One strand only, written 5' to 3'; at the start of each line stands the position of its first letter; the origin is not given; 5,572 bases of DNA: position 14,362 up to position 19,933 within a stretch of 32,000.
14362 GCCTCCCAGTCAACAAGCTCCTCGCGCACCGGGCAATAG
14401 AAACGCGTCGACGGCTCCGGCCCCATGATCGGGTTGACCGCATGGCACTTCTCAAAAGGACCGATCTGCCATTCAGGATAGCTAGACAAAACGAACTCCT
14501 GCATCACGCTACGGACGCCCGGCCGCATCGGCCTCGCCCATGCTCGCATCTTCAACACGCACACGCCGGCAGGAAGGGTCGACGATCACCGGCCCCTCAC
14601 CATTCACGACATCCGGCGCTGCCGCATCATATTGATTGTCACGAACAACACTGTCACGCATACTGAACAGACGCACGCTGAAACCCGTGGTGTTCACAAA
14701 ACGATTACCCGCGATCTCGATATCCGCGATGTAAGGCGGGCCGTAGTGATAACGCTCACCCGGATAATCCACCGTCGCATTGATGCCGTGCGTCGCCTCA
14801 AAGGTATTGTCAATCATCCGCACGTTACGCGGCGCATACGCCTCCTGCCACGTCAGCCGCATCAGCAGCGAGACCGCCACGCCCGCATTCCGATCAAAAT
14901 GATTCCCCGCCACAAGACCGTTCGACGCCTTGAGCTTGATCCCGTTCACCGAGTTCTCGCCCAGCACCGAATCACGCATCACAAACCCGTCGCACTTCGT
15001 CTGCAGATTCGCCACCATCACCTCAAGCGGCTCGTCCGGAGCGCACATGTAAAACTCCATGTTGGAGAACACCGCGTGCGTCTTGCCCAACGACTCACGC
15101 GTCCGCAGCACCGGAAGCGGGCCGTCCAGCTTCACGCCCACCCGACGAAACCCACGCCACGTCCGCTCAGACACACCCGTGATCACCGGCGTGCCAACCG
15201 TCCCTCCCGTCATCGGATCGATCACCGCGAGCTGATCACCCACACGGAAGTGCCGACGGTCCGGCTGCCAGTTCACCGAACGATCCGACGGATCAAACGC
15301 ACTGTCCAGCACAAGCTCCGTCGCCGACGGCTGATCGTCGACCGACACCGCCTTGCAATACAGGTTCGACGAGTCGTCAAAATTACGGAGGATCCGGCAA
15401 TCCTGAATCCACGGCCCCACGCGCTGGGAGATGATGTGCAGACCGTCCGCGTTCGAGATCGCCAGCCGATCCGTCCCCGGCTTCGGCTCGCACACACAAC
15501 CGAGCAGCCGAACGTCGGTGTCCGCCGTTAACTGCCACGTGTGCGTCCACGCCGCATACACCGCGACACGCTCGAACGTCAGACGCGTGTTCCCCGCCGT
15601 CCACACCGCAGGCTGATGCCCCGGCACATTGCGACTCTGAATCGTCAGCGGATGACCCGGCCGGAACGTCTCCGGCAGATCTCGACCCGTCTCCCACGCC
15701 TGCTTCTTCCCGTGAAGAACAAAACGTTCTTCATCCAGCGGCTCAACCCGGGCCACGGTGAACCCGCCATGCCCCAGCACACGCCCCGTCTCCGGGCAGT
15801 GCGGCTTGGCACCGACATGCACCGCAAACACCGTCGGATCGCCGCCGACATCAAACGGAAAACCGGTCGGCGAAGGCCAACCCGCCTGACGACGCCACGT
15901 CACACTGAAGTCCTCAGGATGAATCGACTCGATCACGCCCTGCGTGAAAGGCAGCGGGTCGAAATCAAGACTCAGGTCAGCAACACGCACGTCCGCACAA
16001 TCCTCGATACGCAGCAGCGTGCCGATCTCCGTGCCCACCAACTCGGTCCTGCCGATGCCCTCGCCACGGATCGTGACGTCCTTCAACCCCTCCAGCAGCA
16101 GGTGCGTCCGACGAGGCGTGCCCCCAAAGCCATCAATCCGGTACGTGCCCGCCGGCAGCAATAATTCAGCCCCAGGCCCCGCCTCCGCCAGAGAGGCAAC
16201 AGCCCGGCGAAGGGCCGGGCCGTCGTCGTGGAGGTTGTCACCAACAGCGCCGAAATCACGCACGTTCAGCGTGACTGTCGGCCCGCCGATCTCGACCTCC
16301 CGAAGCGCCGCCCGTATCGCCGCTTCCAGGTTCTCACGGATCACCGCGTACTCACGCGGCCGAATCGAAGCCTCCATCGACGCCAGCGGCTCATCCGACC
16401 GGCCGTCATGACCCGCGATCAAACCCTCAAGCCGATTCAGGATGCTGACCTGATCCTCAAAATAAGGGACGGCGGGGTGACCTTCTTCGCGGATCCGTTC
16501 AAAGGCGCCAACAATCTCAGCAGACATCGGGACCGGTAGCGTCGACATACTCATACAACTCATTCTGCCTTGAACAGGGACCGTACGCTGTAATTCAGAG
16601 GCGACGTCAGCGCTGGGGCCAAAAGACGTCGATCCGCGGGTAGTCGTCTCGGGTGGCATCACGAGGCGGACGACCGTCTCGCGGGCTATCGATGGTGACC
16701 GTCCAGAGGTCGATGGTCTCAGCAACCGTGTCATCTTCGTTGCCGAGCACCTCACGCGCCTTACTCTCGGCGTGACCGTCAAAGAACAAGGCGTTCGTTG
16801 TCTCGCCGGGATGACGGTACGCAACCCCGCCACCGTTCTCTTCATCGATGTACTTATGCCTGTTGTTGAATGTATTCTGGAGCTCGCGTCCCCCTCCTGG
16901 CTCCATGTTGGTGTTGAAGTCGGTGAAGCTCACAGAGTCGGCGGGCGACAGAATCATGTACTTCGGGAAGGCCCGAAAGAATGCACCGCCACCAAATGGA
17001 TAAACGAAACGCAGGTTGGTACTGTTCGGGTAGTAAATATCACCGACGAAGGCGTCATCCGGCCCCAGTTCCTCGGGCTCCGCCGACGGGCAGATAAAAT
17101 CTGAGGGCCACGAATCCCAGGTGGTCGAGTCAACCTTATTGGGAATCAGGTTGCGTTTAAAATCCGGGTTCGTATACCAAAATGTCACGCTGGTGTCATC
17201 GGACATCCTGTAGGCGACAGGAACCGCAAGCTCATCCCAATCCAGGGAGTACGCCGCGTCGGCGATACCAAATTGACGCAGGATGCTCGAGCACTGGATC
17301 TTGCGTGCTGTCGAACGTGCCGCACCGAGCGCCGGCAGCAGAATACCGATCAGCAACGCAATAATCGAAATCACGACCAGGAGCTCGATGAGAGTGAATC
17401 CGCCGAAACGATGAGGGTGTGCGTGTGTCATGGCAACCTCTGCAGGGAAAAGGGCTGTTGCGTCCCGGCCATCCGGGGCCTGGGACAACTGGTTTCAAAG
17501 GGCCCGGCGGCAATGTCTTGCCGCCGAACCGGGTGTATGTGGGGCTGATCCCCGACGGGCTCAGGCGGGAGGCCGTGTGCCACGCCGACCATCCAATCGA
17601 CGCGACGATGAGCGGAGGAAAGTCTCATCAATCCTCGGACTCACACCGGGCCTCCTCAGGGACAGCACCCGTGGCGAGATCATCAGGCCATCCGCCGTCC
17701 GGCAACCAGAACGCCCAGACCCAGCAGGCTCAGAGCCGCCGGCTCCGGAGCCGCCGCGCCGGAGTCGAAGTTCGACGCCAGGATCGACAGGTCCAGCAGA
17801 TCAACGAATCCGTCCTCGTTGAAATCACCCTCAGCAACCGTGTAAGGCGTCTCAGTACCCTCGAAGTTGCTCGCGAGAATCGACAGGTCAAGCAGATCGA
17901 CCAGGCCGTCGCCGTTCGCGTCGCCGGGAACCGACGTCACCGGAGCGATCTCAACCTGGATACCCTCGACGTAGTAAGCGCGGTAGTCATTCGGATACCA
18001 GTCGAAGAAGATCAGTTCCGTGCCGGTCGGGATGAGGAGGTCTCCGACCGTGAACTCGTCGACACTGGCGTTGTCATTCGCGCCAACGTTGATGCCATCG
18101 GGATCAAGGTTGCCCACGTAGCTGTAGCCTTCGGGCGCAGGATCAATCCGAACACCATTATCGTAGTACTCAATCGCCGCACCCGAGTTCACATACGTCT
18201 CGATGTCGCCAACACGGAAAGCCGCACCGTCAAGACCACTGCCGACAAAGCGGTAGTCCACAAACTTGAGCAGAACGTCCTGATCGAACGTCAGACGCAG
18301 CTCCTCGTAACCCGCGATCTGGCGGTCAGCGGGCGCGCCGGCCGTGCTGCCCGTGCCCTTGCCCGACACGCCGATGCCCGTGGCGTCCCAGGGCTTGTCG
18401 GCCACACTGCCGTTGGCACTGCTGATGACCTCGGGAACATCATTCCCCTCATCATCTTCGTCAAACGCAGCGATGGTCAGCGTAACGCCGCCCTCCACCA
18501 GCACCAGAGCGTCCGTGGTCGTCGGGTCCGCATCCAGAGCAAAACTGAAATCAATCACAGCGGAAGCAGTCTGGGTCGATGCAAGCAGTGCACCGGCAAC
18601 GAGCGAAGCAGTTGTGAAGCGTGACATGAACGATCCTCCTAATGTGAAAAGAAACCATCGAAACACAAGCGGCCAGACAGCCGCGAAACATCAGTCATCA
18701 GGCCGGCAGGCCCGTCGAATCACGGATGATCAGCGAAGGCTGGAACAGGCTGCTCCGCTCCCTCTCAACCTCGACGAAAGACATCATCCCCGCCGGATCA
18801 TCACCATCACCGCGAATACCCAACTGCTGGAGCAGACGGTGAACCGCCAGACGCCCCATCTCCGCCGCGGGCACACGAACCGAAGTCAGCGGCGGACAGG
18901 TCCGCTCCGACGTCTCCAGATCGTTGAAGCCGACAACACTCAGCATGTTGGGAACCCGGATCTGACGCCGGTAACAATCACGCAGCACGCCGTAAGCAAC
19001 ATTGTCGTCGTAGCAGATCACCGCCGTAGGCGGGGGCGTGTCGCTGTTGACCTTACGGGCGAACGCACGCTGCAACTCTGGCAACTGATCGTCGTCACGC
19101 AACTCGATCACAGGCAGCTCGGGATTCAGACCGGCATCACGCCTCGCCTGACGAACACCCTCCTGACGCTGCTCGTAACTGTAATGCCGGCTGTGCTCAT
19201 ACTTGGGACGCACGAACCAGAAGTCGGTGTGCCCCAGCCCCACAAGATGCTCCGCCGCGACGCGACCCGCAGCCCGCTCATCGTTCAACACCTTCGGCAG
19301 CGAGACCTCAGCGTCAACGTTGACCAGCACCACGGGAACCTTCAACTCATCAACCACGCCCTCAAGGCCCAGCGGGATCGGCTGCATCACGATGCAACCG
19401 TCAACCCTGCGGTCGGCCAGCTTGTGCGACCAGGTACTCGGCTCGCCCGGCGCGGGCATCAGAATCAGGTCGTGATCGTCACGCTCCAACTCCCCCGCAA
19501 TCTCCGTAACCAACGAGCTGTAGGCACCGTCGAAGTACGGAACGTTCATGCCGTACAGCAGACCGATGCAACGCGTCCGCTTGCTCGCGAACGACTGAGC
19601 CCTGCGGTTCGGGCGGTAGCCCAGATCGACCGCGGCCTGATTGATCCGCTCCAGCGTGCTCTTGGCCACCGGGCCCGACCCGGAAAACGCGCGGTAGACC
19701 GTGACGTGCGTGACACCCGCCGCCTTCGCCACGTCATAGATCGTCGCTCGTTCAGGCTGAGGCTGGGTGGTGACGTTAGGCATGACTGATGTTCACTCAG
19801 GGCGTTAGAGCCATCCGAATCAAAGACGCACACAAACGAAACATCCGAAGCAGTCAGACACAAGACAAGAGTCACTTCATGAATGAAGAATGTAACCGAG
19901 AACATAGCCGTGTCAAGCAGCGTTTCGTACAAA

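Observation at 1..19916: A 20-kb single-strand, SusC/D-free glycan utilisation operon with surface depolymerases, an ABC importer and an all-cytoplasmic processing set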

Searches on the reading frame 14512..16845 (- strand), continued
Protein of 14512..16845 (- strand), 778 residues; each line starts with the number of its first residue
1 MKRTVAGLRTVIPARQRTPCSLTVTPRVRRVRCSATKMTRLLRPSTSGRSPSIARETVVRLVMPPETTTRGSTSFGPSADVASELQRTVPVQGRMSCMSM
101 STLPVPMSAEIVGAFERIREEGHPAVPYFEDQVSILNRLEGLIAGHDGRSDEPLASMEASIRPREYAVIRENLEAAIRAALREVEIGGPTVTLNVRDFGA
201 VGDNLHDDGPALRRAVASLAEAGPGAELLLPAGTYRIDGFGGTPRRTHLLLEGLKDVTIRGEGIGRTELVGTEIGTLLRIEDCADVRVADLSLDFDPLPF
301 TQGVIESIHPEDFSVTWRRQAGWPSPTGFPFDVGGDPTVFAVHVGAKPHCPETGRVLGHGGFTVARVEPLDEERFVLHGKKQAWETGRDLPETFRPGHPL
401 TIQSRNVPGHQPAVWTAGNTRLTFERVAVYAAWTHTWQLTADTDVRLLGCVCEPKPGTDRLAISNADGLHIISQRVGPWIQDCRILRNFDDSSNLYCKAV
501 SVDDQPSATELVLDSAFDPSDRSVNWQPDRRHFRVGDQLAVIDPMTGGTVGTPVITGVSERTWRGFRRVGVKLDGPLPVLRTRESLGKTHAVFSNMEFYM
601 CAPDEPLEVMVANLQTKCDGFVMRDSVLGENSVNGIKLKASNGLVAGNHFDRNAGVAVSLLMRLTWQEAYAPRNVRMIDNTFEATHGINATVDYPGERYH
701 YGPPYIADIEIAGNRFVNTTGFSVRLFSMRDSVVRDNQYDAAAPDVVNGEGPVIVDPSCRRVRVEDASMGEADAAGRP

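Call 99: find_encoding_contigs(protein=P0156, flank=10000, max_places=2)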
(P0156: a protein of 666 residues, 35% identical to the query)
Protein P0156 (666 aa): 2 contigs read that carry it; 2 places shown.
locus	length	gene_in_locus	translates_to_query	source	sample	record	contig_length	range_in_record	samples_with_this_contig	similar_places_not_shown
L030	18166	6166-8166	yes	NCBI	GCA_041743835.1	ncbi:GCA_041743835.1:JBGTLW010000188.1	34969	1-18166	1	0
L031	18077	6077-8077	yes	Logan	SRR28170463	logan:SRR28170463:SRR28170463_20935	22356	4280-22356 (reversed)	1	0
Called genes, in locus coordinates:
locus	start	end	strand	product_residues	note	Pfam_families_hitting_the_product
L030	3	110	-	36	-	?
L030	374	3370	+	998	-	PF13229:Beta_helix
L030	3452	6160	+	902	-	PF22680:Glyco_hydro_123_N_2, PF19543:GH123_N (weak), PF13320:GH123_cat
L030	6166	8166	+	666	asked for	-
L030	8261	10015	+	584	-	PF01839:FG-GAP (faint), PF13517:FG-GAP_3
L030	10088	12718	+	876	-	PF13570:Beta-prop_ACSF4, PF13360:PQQ_2, PF13360:PQQ_2, PF13570:Beta-prop_ACSF4, PF13360:PQQ_2, PF13570:Beta-prop_ACSF4, PF25293:Beta-prop_EMC1_N (weak), PF13360:PQQ_2, +3 more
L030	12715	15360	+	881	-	PF01326:PPDK_N, PF27448:Rph_4th, PF00391:PEP-utilizers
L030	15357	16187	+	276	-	-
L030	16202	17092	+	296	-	PF02811:PHP, PF13263:PHP_C (weak)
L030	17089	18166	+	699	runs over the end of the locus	PF03747:ADP_ribosyl_GH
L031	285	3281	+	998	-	PF13229:Beta_helix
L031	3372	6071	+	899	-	PF22680:Glyco_hydro_123_N_2, PF19543:GH123_N (weak), PF13320:GH123_cat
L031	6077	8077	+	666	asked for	-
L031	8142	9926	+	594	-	PF01839:FG-GAP (faint), PF13517:FG-GAP_3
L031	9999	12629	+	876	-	PF13570:Beta-prop_ACSF4, PF13360:PQQ_2, PF13360:PQQ_2, PF13570:Beta-prop_ACSF4, PF13360:PQQ_2, PF13570:Beta-prop_ACSF4, PF25293:Beta-prop_EMC1_N (weak), PF13360:PQQ_2, +3 more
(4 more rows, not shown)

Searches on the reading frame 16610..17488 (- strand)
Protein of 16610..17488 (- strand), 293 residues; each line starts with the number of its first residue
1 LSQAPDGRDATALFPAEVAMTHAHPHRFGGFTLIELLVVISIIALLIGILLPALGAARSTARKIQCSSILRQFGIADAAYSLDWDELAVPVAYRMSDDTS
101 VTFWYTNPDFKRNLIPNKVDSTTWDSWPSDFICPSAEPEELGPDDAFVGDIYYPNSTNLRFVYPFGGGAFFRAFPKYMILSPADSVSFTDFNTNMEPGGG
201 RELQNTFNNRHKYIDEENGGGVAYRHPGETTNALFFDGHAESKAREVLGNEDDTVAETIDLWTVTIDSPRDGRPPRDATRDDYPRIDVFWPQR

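Call 6: search_protein_families(library=pfam, proteins=[window:16610-17488:-], max_evalue=0.01)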
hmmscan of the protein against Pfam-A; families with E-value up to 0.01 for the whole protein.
window:16610-17488:- (293 aa): 2 families
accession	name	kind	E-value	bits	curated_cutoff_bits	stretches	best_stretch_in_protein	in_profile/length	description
PF07963.17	N_methyl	-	2.3e-07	30.6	21.2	1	27-51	3-27/27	Prokaryotic N-terminal methylation motif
PF07596.16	SBP_bac_10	-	0.00025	21.6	23.3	1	56-102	2-46/268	Protein of unknown function (DUF1559)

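Call 10: search_protein_families(library=ncbifam, proteins=[window:16610-17488:-], max_evalue=0.01)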
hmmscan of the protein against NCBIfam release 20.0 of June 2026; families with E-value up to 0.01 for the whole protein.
window:16610-17488:- (293 aa): 8 families
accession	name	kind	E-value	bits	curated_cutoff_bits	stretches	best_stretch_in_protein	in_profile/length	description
TIGR01710.1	typeII_sec_gspG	equivalog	4.7e-06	26.7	88.85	1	30-83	2-55/134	type II secretion system major pseudopilin GspG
TIGR01708.2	typeII_sec_gspH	equivalog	4.8e-06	26.7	80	1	30-73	3-47/169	type II secretion system minor pseudopilin GspH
NF040999.1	pilin_ComGC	equivalog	5.9e-06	26.4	75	1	30-83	3-56/84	competence type IV pilus major pilin ComGC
TIGR02532.1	IV_pilin_GFxxxE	domain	8.2e-05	22.3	16.3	1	30-51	3-24/24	prepilin-type N-terminal cleavage/methylation domain-containing protein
NF007862.0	PRK10574.1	equivalog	8.8e-05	22.7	138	1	29-54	5-30/145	prepilin peptidase-dependent pilin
NF041013.1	T4P_ComGE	equivalog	0.00025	21.1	49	1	30-60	5-35/83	competence type IV pilus minor pilin ComGE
TIGR02596.1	TIGR02596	subfamily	0.0003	20.9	70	1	31-59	1-29/196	Verru_Chthon cassette protein D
NF041775.1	typeIV_PilA_Myxo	equivalog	0.0037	17.3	400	1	27-54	9-36/214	type IV pilin protein PilA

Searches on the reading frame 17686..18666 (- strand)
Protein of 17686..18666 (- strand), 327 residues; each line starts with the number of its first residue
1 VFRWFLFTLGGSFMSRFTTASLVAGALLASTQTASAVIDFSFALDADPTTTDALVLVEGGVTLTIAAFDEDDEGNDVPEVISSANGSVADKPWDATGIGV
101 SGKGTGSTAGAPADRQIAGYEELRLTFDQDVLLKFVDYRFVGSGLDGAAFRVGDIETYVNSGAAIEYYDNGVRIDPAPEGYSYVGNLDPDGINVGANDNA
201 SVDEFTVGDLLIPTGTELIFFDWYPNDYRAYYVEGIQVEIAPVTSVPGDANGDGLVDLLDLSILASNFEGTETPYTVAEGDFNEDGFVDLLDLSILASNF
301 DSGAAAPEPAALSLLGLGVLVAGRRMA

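Call 6: search_protein_families(library=pfam, proteins=[window:17686-18666:-], max_evalue=0.01)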
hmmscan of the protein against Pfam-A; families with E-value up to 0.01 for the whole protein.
window:17686-18666:- (327 aa): 4 families
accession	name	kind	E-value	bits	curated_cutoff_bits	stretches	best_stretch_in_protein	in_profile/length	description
PF00404.24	Dockerin_1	-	2.4e-09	37.7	22.9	1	247-298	1-54/57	Dockerin type I domain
PF13517.12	FG-GAP_3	-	0.00062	20.7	26.9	0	268-291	37-60/61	FG-GAP-like repeat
PF01839.29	FG-GAP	-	0.00099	19.4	22.1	0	274-291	2-19/37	FG-GAP repeat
PF07589.16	PEP-CTERM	-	0.0083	16.6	20.7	1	305-325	1-23/24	PEP-CTERM motif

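Call 10: search_protein_families(library=ncbifam, proteins=[window:17686-18666:-], max_evalue=0.01)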
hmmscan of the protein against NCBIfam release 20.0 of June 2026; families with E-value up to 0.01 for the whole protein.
window:17686-18666:- (327 aa): 0 families

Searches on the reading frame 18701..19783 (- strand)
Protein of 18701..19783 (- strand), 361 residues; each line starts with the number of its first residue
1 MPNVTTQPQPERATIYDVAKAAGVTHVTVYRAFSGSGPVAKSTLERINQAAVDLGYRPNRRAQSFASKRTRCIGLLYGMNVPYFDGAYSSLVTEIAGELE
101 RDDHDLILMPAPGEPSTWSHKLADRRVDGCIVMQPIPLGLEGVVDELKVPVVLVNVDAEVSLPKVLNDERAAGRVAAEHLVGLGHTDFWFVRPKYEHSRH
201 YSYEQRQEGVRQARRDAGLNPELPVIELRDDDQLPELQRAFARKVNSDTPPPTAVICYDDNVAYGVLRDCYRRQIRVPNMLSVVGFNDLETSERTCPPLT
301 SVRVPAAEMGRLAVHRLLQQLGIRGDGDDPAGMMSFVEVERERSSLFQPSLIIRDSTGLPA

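Call 6: search_protein_families(library=pfam, proteins=[window:18701-19783:-], max_evalue=0.01)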
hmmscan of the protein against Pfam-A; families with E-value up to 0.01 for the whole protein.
window:18701-19783:- (361 aa): 5 families
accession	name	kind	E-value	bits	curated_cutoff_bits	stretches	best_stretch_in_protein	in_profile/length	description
PF13377.12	Peripla_BP_3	-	1e-31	110.7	26.5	1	177-335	1-146/167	Periplasmic binding protein-like domain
PF00532.27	Peripla_BP_1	-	2.8e-15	57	22.2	1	73-321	4-261/281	Periplasmic binding proteins and sugar binding domain of LacI family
PF00356.27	LacI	-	1.7e-11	44.1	27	1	14-59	1-46/46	Bacterial regulatory proteins, lacI family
PF20960.2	Bag6_BAGS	-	0.00047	20.7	22.9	0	208-248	7-47/53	Bag6, BAG-similar domain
PF00440.29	TetR_N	-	0.0037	17.5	24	1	11-34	15-38/47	Bacterial regulatory proteins, tetR family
